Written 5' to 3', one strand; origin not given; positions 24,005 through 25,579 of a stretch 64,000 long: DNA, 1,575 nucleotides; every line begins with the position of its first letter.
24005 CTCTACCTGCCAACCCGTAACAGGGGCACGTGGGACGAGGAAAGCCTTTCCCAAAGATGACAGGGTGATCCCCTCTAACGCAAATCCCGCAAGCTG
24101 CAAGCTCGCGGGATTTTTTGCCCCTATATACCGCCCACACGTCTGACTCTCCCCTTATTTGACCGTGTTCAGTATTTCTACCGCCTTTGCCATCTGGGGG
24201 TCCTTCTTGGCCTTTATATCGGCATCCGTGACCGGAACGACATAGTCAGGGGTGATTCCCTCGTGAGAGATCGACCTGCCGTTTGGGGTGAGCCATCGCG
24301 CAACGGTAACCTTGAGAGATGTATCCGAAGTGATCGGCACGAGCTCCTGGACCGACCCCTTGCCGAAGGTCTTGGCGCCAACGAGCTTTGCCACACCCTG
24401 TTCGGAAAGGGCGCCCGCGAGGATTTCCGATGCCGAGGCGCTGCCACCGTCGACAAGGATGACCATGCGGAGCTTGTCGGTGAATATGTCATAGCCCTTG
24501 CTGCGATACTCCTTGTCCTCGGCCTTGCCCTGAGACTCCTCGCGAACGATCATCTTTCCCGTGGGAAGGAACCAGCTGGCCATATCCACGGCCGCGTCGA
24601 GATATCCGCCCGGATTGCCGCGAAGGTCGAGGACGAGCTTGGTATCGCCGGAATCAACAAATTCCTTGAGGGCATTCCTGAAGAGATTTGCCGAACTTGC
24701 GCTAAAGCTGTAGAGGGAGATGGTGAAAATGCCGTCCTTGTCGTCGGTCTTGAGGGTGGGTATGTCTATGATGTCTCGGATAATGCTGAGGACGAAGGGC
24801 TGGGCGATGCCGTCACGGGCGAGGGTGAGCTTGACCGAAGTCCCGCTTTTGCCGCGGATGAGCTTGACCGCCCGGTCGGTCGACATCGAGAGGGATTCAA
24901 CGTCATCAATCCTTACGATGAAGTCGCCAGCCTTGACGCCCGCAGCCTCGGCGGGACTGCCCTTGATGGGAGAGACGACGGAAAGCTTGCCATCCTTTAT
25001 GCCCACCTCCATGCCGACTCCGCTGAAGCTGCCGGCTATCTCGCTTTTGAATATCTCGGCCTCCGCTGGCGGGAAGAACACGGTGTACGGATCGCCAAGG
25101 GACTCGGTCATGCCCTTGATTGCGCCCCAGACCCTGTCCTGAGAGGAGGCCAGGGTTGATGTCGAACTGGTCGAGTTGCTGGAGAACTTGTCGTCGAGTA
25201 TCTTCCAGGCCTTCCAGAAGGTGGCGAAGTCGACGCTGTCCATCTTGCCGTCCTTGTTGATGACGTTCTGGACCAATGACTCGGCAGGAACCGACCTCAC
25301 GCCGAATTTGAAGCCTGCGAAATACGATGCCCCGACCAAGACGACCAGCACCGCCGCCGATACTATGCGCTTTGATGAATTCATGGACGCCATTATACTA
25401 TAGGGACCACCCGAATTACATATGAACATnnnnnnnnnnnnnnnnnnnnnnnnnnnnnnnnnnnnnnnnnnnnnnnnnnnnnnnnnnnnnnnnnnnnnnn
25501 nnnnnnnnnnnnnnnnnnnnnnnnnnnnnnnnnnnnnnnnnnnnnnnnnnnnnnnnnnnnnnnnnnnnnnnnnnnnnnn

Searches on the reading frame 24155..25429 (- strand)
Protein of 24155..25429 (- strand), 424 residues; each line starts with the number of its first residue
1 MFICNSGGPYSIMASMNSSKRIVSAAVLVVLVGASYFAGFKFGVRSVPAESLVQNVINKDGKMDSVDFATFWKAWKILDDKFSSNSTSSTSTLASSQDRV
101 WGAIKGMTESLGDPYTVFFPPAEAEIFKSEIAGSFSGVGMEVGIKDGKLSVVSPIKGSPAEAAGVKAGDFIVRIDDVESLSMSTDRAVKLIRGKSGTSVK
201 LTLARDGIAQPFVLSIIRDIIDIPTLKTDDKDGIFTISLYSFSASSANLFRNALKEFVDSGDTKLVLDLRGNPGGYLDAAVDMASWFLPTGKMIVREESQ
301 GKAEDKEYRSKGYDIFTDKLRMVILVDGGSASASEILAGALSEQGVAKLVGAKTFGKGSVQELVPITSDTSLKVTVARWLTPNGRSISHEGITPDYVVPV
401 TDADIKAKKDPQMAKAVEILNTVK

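Call 84: search_protein_families(library=ncbifam, proteins=[window:24155-25429:-], max_evalue=1e-10)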
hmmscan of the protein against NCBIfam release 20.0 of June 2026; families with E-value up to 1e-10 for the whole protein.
window:24155-25429:- (424 aa): 9 families
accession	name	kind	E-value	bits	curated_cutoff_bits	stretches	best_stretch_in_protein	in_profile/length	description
NF052377.1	lmo1851_S41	exception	5.6e-93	312.2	725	1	63-402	42-371/468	lmo1851 family serine protease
TIGR00225.1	prc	subfamily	2.6e-92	309.4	218.6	1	96-412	11-328/335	C-terminal processing peptidase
NF045590.1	Cterm_S41_CtpC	exception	6e-81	272.3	665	1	73-421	60-411/418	carboxyl-terminal processing protease CtpC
TIGR03900.1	prc_long_Delta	hypoth_equivalog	3.4e-78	263.6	660.95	1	54-403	59-410/973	MXAN_5808 family serine peptidase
NF045589.1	Cterm_S41_CtpB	exception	3e-76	256.7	633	1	95-419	76-411/416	carboxyl-terminal processing protease CtpB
NF045588.1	Cterm_S41_CtpA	exception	1.1e-75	255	625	1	95-420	70-401/401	carboxyl-terminal processing protease CtpA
NF045591.1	Cterm_S41_CtpZ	exception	7.8e-60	202.7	525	1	95-421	70-398/403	carboxyl-terminal processing protease CtpZ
NF051464.1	tail_spec_CT441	exception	1.1e-46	159.9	700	1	99-400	211-527/645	tail-specific protease Tsp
NF008388.1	PRK11186.1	exception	7.3e-32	110.5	825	1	68-400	177-528/663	carboxy terminal-processing peptidase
